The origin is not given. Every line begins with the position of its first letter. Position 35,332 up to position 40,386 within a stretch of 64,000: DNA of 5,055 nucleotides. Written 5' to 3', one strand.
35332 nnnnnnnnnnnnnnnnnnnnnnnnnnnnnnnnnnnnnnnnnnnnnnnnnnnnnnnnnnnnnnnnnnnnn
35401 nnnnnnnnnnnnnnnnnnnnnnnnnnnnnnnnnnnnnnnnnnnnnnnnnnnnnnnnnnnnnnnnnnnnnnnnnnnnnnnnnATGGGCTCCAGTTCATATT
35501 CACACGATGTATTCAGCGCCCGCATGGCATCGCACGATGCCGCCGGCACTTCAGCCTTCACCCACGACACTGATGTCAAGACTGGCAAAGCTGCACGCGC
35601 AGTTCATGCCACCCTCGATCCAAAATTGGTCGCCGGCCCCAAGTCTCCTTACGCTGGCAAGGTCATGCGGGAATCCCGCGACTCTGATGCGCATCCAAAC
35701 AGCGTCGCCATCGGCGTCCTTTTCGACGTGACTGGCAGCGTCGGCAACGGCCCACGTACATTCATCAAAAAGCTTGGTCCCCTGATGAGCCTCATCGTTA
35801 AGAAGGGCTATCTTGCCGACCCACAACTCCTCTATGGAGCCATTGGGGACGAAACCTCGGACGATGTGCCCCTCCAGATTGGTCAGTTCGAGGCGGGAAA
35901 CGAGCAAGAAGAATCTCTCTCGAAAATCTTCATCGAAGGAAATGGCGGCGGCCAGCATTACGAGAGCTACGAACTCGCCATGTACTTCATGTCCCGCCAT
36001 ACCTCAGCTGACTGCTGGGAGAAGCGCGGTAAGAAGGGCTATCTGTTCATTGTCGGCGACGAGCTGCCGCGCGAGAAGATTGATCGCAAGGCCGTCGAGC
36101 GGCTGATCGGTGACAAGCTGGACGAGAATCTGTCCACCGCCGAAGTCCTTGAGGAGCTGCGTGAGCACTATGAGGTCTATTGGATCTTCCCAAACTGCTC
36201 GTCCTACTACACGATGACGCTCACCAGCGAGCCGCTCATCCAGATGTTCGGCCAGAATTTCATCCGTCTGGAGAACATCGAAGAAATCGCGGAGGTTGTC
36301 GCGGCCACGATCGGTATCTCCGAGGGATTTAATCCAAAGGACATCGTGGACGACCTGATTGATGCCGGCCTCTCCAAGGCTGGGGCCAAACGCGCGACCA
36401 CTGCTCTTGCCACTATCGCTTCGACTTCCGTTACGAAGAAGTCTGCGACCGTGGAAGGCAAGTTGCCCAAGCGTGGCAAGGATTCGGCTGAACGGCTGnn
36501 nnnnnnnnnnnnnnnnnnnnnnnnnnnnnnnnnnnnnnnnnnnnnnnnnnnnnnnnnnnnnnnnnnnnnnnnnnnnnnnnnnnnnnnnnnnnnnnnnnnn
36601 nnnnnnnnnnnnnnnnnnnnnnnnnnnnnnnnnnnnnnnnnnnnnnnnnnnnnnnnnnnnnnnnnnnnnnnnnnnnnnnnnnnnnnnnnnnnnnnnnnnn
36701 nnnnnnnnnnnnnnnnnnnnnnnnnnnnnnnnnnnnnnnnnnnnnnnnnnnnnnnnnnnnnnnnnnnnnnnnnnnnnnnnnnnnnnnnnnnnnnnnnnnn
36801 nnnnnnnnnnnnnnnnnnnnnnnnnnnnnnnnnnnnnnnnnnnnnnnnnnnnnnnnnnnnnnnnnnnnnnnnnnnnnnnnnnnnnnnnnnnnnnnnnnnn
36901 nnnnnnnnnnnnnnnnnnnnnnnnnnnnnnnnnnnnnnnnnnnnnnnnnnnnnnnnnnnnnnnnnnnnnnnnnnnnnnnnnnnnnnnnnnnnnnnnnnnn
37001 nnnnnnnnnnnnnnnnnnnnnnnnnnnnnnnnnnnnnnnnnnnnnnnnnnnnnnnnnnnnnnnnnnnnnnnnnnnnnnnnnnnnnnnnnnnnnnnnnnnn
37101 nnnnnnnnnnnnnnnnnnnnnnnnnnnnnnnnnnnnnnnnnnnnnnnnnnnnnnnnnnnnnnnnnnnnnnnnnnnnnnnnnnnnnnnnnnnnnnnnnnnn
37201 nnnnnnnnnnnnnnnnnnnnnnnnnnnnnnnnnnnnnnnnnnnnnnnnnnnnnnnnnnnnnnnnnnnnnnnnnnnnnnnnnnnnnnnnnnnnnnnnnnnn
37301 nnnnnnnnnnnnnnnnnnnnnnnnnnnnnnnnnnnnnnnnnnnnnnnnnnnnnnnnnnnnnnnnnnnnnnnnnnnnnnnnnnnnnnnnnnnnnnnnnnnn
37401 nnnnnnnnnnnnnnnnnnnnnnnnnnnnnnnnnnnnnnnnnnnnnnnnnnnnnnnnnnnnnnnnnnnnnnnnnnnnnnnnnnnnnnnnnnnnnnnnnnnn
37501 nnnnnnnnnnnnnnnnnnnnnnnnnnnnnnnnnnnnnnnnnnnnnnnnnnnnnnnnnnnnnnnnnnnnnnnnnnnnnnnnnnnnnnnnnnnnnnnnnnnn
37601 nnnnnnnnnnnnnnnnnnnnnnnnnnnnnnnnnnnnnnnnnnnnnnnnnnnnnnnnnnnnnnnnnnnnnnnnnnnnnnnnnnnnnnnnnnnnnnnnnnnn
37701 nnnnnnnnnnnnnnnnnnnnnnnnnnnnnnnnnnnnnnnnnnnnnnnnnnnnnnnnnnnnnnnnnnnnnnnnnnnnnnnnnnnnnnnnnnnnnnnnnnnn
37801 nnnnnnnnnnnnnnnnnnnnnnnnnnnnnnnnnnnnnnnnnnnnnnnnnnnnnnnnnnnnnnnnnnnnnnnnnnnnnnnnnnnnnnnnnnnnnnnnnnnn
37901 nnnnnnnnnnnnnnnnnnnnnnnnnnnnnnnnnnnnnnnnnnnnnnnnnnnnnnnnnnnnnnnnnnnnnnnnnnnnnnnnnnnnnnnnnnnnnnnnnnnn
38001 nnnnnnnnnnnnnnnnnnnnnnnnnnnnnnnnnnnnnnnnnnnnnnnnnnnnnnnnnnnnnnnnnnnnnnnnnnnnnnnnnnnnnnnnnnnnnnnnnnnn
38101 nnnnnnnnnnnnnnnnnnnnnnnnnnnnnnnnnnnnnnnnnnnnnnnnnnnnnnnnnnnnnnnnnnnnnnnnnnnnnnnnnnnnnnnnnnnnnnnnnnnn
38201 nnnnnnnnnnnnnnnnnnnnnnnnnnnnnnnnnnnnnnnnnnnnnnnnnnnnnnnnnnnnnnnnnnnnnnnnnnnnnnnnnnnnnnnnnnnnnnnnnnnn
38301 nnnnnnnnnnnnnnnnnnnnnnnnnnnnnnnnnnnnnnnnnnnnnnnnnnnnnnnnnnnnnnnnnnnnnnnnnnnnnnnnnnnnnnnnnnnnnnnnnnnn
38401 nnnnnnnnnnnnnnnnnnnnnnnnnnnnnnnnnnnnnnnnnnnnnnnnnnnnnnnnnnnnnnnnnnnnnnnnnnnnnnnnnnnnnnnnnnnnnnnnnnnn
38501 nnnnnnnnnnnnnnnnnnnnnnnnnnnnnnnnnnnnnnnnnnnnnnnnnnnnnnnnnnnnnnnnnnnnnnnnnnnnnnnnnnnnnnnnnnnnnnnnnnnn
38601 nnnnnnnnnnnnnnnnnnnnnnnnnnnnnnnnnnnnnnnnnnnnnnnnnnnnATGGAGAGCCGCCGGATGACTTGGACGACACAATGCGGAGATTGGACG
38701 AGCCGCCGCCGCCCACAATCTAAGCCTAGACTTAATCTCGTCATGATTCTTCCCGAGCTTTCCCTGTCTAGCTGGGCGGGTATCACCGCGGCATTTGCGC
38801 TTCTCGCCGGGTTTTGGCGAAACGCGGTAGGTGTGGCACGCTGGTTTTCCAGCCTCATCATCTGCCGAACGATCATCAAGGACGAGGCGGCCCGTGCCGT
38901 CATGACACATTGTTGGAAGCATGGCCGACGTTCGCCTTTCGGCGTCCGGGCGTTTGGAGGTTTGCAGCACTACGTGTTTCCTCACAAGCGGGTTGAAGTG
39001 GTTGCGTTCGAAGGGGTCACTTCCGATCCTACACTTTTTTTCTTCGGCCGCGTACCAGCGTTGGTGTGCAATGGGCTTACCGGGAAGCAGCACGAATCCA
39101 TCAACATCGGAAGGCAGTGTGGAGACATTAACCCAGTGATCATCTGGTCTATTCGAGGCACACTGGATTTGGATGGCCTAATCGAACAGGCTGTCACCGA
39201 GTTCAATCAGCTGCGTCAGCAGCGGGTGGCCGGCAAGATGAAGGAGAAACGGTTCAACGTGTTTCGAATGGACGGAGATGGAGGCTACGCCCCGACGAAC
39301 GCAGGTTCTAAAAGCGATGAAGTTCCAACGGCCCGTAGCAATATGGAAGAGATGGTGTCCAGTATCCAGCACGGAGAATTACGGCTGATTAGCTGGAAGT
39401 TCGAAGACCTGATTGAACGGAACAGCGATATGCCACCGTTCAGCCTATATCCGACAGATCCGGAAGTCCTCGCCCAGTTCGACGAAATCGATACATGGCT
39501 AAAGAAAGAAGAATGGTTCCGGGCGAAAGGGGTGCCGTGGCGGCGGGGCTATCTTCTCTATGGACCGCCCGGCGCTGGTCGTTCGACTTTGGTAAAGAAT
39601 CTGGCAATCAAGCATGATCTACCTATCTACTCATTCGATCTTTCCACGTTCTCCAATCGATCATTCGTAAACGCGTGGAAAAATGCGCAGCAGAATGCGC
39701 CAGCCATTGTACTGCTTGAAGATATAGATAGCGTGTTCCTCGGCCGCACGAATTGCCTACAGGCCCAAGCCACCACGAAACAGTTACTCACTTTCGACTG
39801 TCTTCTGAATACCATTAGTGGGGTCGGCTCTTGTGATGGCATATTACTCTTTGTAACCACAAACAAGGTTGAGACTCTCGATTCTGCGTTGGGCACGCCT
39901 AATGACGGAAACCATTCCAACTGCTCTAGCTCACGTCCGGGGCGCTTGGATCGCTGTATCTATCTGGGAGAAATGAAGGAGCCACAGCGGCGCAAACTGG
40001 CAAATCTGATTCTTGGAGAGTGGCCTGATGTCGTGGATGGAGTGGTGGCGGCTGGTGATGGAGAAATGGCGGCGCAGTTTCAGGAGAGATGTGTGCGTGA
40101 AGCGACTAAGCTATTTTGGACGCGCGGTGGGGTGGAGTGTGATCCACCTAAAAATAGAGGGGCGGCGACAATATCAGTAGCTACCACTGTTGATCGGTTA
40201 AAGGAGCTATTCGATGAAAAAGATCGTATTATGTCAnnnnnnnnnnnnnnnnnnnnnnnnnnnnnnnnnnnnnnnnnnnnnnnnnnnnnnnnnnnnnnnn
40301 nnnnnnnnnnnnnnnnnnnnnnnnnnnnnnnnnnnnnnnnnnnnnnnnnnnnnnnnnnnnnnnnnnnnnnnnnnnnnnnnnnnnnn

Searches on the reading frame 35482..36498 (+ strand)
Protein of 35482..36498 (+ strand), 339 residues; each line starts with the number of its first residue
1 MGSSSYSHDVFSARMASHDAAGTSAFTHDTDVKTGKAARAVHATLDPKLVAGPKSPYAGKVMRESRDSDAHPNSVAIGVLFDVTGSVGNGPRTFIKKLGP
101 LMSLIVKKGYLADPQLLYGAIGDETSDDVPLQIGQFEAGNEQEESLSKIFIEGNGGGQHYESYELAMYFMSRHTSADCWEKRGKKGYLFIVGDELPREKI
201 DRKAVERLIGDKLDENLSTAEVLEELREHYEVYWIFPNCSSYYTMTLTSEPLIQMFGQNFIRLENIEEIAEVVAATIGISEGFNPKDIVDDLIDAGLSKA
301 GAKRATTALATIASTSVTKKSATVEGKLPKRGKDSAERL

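Call 44: search_protein_families(library=pfam, proteins=[window:35482-36498:+], max_evalue=0.01)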
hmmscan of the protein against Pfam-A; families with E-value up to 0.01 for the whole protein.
window:35482-36498:+ (339 aa): 0 families

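Call 45: search_protein_families(library=phrogs, proteins=[window:35482-36498:+], max_evalue=0.001)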
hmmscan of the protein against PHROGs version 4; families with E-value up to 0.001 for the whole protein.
window:35482-36498:+ (339 aa): 1 family
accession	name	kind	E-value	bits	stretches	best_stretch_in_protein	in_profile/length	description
phrog_2971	-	unknown function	1.3e-68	232.9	1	1-329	13-342/352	-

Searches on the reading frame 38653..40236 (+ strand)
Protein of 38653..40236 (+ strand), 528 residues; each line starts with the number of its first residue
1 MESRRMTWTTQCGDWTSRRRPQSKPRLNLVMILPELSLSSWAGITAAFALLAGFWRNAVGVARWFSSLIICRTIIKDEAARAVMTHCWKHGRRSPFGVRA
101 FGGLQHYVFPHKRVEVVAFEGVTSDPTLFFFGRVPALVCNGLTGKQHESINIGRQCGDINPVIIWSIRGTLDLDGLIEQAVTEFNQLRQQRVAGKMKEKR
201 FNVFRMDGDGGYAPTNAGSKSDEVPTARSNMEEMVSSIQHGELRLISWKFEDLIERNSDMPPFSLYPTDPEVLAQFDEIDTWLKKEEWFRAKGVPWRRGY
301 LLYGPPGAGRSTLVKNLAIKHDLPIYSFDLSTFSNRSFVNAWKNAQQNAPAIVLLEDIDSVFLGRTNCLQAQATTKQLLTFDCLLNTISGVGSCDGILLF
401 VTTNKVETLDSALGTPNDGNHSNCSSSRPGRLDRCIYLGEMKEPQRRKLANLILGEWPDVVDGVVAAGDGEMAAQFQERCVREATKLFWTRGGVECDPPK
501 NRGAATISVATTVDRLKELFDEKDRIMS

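Call 44: search_protein_families(library=pfam, proteins=[window:38653-40236:+], max_evalue=0.01)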
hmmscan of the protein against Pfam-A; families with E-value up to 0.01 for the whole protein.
window:38653-40236:+ (528 aa): 2 families
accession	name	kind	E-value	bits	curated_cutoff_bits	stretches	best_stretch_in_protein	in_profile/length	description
PF00004.35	AAA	-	8.4e-15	55.8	21.2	1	300-413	1-118/131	ATPase family associated with various cellular activities (AAA)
PF03215.21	Rad17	-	0.0052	17.2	23.8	0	286-321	32-69/186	Rad17 P-loop domain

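Call 45: search_protein_families(library=phrogs, proteins=[window:38653-40236:+], max_evalue=0.001)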
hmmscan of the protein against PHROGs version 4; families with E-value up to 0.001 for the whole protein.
window:38653-40236:+ (528 aa): 6 families
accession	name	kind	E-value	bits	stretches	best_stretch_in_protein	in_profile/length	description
phrog_7485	-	unknown function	4.2e-33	115.9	1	276-452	206-373/430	-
phrog_30773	-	unknown function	1.8e-11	44.1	1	274-415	173-321/666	-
phrog_3757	-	unknown function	3.5e-09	37.5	1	271-413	100-243/367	-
phrog_10401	-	other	1.6e-06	28.1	1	297-450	460-596/667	ATPase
phrog_9172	-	unknown function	2.3e-06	27.7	1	289-413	100-232/509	-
phrog_11838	-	DNA, RNA and nucleotide metabolism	7.9e-05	23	1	277-361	27-110/420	clamp loader of DNA polymerase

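Call 76: search_protein_families(library=ncbifam, proteins=[window:38653-40236:+], max_evalue=0.01)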
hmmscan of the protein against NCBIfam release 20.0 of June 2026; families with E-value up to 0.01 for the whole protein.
window:38653-40236:+ (528 aa): 12 families
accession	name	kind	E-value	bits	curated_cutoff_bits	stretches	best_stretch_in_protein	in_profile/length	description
TIGR01241.2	FtsH_fam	equivalog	2.2e-16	59.7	600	1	274-446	172-337/598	ATP-dependent zinc metalloprotease FtsH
TIGR01243.1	CDC48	subfamily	7.1e-13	47.7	802.65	1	280-446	470-627/733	CDC48 family AAA ATPase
NF003069.1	PRK03992.1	subfamily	8.5e-12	44.9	500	1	279-446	147-307/379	proteasome-activating nucleotidase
TIGR01242.2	TIGR01242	subfamily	2.4e-11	43.2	500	1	279-441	130-285/362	proteasome-activating nucleotidase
NF047747.1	PrtsmActNtasePan2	equivalog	7.9e-10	38.5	700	1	279-450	167-331/397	proteasome-activating nucleotidase Pan2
NF008004.0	PRK10733.1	equivalog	1.1e-09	36.9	1008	1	277-417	165-311/644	ATP-dependent zinc metalloprotease FtsH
NF047748.1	PrtsmActNtasePan1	equivalog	1.3e-07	31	750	1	279-416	164-307/405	proteasome-activating nucleotidase Pan1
TIGR03689.1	pup_AAA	equivalog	1.7e-07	30.4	504.75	1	338-416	278-353/512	proteasome ATPase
NF003229.0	PRK04195.1-5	equivalog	0.00025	19.9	280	1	279-340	29-87/413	replication factor C large subunit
NF003226.0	PRK04195.1-1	equivalog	0.0026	16.8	588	1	278-328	25-71/405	replication factor C large subunit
NF041006.2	cell_div_CdvC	equivalog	0.0033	16.4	650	1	295-342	132-179/370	cell division protein CdvC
NF042959.1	IteA_antiphage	equivalog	0.0089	15.2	510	0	282-327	110-155/367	anti-phage ATPase IteA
